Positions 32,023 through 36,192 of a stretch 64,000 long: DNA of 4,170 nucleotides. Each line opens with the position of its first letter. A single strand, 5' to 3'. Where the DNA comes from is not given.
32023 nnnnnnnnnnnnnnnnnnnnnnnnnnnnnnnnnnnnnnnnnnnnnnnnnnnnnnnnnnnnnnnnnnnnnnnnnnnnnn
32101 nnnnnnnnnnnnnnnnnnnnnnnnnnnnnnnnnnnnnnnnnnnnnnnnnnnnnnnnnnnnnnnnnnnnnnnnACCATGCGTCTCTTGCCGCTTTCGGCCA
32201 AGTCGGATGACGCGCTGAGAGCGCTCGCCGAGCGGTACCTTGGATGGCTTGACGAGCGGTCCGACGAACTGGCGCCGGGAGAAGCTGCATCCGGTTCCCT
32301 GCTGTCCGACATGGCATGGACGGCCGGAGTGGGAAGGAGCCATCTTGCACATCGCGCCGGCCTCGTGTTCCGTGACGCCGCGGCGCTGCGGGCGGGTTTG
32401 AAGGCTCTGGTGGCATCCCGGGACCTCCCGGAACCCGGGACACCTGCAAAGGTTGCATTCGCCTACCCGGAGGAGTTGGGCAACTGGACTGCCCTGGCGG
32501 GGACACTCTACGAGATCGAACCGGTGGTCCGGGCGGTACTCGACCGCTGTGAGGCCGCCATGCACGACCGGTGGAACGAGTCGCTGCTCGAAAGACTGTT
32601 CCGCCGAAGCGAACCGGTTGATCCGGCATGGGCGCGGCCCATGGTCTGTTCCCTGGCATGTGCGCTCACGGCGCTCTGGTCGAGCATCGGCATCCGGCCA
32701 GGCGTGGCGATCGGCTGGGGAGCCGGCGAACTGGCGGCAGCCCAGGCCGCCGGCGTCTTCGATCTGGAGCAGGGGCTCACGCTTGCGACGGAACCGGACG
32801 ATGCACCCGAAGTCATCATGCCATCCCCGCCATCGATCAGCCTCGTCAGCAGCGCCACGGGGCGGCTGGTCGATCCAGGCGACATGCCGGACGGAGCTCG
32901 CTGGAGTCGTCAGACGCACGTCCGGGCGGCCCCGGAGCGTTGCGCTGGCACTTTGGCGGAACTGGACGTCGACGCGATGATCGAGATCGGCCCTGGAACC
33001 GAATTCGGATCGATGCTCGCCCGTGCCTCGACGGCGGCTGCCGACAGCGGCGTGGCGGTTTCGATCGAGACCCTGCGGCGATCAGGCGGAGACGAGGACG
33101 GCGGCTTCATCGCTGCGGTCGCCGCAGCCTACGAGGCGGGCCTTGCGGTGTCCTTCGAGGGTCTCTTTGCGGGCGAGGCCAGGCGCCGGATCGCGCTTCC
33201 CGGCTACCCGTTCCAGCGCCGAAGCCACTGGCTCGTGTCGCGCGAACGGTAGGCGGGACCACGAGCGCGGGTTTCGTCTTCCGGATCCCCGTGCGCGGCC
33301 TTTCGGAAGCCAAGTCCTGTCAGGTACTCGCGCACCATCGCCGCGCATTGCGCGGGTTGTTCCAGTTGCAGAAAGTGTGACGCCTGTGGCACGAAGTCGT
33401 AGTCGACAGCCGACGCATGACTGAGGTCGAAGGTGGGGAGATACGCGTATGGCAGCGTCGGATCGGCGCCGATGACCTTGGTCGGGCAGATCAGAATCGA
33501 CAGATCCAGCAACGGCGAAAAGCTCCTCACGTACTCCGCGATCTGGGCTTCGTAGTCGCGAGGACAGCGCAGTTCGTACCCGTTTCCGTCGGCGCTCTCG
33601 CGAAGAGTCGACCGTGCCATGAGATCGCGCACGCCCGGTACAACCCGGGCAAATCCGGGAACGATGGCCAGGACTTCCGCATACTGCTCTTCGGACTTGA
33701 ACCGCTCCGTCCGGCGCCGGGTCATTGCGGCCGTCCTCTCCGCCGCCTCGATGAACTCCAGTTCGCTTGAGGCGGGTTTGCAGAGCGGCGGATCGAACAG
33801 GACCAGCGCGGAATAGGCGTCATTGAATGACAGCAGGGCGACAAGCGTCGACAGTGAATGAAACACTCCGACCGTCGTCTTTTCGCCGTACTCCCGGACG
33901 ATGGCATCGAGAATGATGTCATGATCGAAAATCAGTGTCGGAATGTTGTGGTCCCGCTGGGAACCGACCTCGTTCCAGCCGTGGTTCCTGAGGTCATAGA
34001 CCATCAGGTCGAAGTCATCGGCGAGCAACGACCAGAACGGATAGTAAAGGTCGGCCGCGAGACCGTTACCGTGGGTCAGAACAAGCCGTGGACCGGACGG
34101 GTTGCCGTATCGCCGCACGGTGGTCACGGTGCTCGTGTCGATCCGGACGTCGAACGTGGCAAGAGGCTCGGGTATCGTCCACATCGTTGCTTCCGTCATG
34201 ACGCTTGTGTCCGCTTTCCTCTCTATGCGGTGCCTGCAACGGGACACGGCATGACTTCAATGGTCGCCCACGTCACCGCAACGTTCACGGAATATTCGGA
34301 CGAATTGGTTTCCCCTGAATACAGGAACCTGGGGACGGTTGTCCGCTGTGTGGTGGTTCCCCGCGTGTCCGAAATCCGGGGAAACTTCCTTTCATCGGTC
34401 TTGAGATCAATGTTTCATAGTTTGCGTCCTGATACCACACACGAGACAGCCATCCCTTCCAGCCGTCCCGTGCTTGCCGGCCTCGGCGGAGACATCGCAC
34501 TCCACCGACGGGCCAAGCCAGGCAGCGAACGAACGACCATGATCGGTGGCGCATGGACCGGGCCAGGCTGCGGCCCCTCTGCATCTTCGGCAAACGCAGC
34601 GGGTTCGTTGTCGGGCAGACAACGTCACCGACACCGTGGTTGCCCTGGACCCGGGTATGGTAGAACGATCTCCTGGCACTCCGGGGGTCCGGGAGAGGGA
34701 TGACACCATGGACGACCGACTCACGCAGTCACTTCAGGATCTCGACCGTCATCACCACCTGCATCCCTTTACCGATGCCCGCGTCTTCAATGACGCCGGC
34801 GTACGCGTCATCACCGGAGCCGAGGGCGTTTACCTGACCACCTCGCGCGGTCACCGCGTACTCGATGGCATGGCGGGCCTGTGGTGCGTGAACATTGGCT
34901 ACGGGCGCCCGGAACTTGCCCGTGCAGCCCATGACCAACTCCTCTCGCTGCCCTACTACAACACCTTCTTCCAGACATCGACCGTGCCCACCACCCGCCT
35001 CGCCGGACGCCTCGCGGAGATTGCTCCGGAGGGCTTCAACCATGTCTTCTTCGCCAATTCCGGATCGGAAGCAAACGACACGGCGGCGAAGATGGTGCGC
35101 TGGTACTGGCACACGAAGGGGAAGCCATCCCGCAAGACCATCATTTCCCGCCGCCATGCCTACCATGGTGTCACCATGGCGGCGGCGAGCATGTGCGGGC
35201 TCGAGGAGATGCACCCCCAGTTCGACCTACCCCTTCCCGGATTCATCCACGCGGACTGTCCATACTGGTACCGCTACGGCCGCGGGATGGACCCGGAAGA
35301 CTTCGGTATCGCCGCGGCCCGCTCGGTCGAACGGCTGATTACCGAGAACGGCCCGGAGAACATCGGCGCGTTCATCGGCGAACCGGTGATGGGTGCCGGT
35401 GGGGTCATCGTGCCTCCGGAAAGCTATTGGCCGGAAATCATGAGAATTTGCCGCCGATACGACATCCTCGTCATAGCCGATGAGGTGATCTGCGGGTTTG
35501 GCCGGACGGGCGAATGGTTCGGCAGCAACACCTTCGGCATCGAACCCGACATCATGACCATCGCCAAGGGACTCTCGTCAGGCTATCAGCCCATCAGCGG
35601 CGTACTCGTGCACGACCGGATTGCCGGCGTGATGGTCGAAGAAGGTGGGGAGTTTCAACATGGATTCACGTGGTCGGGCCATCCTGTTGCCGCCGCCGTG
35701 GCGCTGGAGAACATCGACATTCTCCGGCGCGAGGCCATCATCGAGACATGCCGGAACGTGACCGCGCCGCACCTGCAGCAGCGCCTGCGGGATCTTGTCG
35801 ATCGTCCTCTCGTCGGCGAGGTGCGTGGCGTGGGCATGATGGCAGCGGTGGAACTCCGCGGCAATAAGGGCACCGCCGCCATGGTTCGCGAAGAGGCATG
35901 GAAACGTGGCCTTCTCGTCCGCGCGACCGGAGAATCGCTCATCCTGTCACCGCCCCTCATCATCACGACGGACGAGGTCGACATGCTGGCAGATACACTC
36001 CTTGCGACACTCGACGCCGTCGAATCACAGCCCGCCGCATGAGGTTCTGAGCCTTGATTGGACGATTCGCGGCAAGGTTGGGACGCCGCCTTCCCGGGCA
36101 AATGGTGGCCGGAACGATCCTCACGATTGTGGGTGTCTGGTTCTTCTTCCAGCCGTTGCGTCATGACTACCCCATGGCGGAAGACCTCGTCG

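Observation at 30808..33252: PKS ends in a second KS fused to a degenerate, shortened AT (GWGAGE) and then stops; no ACP, TE or R domain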

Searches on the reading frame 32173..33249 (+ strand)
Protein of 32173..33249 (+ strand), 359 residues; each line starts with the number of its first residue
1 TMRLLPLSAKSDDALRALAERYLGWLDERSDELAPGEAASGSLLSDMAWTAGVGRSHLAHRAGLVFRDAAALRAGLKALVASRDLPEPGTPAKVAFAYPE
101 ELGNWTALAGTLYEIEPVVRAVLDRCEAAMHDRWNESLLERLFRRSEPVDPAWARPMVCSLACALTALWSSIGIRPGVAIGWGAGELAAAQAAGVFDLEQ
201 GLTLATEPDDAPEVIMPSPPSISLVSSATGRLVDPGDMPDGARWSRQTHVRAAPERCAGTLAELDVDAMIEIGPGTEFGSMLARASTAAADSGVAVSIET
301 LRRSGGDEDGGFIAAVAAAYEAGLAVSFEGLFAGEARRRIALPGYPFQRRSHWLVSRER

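Call 29: find_related_loci(query=A1, collection=genome_contigs, flank=10000)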
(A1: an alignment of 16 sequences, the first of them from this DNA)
Query A1 (359 aa) in genome_contigs; peptide patterns used: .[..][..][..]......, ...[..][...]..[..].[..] (x = any residue, [..] = any of these).
600 stretches matched a pattern (row limit reached: there are more); 567 encode a relative of the query (tblastn E <= 1e-3); the best 80 are kept; 79 distinct loci.
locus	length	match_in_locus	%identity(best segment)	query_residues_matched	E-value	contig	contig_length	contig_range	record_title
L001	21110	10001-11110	62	3-359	5e-123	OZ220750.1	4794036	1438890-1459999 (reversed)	MAG: Alphaproteobacteria bacterium isolate e85b98a5-d515-444b-a553-27111d8e7dd0 genome assembly, chromosome: 1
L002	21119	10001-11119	60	2-359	5e-116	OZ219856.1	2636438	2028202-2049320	MAG: Alphaproteobacteria bacterium isolate d3d0b66b-18c7-443e-bf48-04344bd14b82 genome assembly, chromosome: 1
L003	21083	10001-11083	54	2-357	4e-110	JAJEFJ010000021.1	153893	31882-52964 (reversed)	MAG: Candidatus Latescibacterota bacterium isolate p16x43bins.30 k141_725891, whole genome shotgun sequence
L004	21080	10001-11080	53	2-357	3e-109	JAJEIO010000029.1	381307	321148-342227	MAG: Candidatus Latescibacterota bacterium isolate p16x65bins.25 k141_704313, whole genome shotgun sequence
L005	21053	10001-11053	53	2-357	4e-106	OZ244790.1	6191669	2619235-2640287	MAG: Candidatus Latescibacterota bacterium isolate 46c83e85-0880-45c6-8d78-79488e6eca4b genome assembly, chromosome: 1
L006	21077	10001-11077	53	1-358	2e-105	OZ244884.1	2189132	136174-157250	MAG: Nitrospirales bacterium isolate b0bdb081-a959-4647-96d4-40adf9d6ea11 genome assembly, chromosome: 1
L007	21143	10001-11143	51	3-359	2e-103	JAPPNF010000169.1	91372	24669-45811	MAG: Deltaproteobacteria bacterium isolate RHO3_bin_65 NODE_593_length_91372_cov_195.605681, whole genome shotgun sequen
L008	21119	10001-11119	52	3-359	1e-102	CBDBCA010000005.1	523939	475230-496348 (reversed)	MAG: Alphaproteobacteria bacterium isolate 48c0c1bc-ee5b-4fda-b559-4fcb29a961b4 genome assembly, contig: contig_5, whole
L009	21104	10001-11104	53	1-354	7e-102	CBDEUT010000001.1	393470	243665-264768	MAG: Alphaproteobacteria bacterium isolate fc402c75-b288-4e17-89ce-89b0a21d97e0 genome assembly, contig: contig_1, whole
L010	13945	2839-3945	51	1-359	9e-100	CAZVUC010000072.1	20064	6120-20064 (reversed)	MAG TPA_asm: uncultured Syntrophobacterales bacterium isolate SRP338948_co1_39 genome assembly, contig: k141_191531, who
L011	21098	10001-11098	49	3-354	2e-99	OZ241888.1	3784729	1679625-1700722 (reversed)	MAG: Dehalococcoidia bacterium isolate 46affbec-5afd-4908-a2aa-6a71a6f589da genome assembly, chromosome: 1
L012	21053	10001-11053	54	3-357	6e-99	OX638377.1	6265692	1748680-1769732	MAG: uncultured Latescibacteria bacterium isolate 96736c8f-e424-4c7a-a7cc-5c0d8e7e2df7 genome assembly, chromosome: 1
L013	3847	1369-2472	53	3-354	1e-99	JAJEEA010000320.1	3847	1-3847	MAG: Vicinamibacteria bacterium isolate p16x33bins.71 k141_299984, whole genome shotgun sequence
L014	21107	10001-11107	51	1-358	8e-98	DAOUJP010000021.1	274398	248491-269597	MAG TPA_asm: Chloroflexota bacterium isolate S34_270 k113_479918, whole genome shotgun sequence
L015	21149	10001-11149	48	3-354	2e-97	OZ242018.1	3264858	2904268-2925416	MAG: Dehalococcoidia bacterium isolate be0a7399-3cfc-4bfb-8065-0cf5b5fd85b7 genome assembly, chromosome: 1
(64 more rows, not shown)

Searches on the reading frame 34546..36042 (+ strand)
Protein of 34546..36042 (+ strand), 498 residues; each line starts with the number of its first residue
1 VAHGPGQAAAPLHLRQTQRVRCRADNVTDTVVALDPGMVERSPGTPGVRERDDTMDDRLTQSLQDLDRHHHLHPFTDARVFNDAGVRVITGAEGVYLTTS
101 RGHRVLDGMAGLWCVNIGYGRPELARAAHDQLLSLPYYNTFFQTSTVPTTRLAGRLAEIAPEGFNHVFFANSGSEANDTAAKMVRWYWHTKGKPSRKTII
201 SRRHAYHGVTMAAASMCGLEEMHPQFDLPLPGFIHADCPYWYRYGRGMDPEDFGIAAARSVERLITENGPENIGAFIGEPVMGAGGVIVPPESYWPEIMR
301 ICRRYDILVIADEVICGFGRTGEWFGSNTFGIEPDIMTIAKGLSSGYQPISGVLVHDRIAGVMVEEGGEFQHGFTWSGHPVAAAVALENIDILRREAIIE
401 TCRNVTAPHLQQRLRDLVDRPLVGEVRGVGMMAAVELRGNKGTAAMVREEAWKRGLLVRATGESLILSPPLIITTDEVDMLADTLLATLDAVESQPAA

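Call 7: search_protein_families(library=pfam, proteins=[window:34546-36042:+], max_evalue=0.001)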
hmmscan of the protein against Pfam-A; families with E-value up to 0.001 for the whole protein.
window:34546-36042:+ (498 aa): 1 family
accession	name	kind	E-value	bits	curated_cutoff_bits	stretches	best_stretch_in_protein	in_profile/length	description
PF00202.27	Aminotran_3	-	7e-92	308.6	30.5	1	87-486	11-400/403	Aminotransferase class-III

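Call 35: search_protein_families(library=ncbifam, proteins=[window:34546-36042:+], max_evalue=0.001)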
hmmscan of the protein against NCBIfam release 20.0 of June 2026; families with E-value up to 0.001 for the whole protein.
window:34546-36042:+ (498 aa): 69 families (the best 25 are shown)
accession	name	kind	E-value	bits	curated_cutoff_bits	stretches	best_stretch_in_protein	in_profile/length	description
NF005682.0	PRK07480.1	subfamily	1.8e-199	663.1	510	1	55-494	5-454/459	aminotransferase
NF004767.0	PRK06105.1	subfamily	3.1e-161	537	517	1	59-495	4-453/460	aminotransferase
NF009068.0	PRK12403.1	equivalog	8.9e-143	476.4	817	1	55-491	6-452/460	aspartate aminotransferase family protein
NF005447.0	PRK07036.1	equivalog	1.2e-141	472.6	618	1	60-493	10-456/468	aminotransferase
NF005684.0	PRK07482.1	subfamily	3.3e-136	454.5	687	1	60-493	5-456/464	hypothetical protein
NF005102.0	PRK06541.1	equivalog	5.4e-127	424.1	574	1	57-492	6-456/460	aspartate aminotransferase family protein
NF005683.0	PRK07481.1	subfamily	1.6e-124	416.3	575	1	64-493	7-451/453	hypothetical protein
NF004625.0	PRK05965.1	subfamily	1.5e-122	409.6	729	1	60-496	3-452/460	hypothetical protein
NF052567.1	OmAmTferAptACaul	equivalog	9.8e-110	367.2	500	1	70-491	4-430/431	omega-aminotransferase AptA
NF005812.0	PRK07678.1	subfamily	9.1e-108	360.8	488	1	58-491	5-449/451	aminotransferase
TIGR00508.1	bioA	equivalog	1.1e-98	330.6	405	1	73-488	3-417/419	adenosylmethionine--8-amino-7-oxononanoate transaminase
NF005685.0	PRK07483.1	equivalog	1.1e-93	314.5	485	1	86-493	13-439/444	aspartate aminotransferase family protein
NF005375.0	PRK06917.1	equivalog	7.8e-89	298.4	535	1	88-493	17-440/448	aspartate aminotransferase family protein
NF004624.0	PRK05964.1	equivalog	1.8e-87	293.6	494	1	61-492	4-425/427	adenosylmethionine--8-amino-7-oxononanoate transaminase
NF004718.0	PRK06062.1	subfamily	4e-87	292.6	472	1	60-494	16-451/454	hypothetical protein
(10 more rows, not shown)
